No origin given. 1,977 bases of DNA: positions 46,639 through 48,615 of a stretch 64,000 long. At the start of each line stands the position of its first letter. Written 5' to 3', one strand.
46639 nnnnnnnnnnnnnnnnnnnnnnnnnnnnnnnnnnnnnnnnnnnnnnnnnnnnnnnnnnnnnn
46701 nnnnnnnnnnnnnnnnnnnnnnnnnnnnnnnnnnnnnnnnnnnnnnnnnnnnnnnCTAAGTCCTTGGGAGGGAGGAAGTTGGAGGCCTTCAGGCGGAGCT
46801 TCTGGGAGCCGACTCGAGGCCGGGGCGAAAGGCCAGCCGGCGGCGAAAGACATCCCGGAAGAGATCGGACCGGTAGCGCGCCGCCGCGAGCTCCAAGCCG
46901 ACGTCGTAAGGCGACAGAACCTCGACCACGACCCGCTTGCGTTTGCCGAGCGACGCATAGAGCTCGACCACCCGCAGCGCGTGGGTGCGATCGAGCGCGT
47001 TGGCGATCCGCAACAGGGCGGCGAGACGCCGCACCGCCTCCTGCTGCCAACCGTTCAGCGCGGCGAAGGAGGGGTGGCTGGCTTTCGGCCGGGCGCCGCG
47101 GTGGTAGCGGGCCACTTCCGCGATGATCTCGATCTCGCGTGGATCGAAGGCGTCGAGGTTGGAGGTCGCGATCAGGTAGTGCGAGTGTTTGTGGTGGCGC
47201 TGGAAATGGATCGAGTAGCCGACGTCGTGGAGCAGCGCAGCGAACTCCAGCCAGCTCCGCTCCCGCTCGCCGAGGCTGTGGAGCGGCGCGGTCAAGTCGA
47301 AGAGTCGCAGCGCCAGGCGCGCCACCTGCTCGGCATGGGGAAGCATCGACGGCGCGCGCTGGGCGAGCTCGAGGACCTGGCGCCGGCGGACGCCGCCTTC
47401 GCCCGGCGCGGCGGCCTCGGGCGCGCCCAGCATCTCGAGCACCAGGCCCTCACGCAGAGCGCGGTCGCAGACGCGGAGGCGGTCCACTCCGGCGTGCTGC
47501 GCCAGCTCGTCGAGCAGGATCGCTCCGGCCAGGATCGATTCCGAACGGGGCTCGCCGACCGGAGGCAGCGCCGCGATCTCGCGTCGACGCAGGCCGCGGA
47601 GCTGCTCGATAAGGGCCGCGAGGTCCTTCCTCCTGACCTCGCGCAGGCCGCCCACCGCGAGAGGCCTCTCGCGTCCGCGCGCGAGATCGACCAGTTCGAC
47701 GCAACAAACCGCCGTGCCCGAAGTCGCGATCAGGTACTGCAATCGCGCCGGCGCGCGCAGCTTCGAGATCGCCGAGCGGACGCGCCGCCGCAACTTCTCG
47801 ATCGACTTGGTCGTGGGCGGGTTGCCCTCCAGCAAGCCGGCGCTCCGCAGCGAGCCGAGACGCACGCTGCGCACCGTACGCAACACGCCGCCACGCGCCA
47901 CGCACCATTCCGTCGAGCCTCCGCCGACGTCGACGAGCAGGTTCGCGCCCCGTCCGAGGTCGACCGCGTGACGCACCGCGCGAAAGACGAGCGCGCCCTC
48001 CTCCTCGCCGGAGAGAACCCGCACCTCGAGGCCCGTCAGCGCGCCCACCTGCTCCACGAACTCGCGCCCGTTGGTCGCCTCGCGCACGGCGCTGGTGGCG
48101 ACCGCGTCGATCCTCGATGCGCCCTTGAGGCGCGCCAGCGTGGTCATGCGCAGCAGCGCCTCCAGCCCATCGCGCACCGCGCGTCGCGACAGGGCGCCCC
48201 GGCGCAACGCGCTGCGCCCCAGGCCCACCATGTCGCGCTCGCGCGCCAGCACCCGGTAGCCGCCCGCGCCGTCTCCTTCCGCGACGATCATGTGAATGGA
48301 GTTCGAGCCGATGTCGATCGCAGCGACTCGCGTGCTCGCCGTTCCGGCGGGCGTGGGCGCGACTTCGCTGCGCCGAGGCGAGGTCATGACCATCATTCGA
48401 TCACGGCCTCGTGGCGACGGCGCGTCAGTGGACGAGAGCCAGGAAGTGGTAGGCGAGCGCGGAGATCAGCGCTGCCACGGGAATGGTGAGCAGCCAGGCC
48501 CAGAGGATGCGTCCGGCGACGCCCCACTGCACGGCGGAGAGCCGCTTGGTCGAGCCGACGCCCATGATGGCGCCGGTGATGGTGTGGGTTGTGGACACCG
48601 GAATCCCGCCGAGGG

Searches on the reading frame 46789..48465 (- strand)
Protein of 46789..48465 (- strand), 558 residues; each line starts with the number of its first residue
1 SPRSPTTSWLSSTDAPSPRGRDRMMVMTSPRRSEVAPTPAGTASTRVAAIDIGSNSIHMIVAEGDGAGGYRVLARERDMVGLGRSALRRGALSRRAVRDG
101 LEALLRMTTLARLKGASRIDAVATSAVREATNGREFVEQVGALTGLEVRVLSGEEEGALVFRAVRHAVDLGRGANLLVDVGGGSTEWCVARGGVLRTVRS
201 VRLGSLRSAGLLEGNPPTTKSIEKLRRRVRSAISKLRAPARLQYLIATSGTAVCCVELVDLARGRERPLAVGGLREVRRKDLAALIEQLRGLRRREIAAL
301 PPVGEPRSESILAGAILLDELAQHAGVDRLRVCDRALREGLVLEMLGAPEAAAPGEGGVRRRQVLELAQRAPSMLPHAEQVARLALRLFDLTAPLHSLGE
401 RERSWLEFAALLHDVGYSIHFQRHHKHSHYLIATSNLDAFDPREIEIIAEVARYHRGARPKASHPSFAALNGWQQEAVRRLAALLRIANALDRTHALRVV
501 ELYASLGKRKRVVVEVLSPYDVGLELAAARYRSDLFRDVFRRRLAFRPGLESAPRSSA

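Call 53: search_protein_families(library=ncbifam, proteins=[window:46789-48465:-], max_evalue=1e-10)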
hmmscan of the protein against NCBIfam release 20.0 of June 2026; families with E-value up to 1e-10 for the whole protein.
window:46789-48465:- (558 aa): 3 families
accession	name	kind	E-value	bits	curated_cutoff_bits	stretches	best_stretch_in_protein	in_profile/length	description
TIGR03706.1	exo_poly_only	exception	5.5e-64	216.3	307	1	46-346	1-299/300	exopolyphosphatase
NF008260.0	PRK11031.1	equivalog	3.9e-44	151.5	624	1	44-490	5-436/496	guanosine-5'-triphosphate,3'-diphosphate diphosphatase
NF008108.0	PRK10854.1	equivalog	3.1e-40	137.9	864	1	44-491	10-445/513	exopolyphosphatase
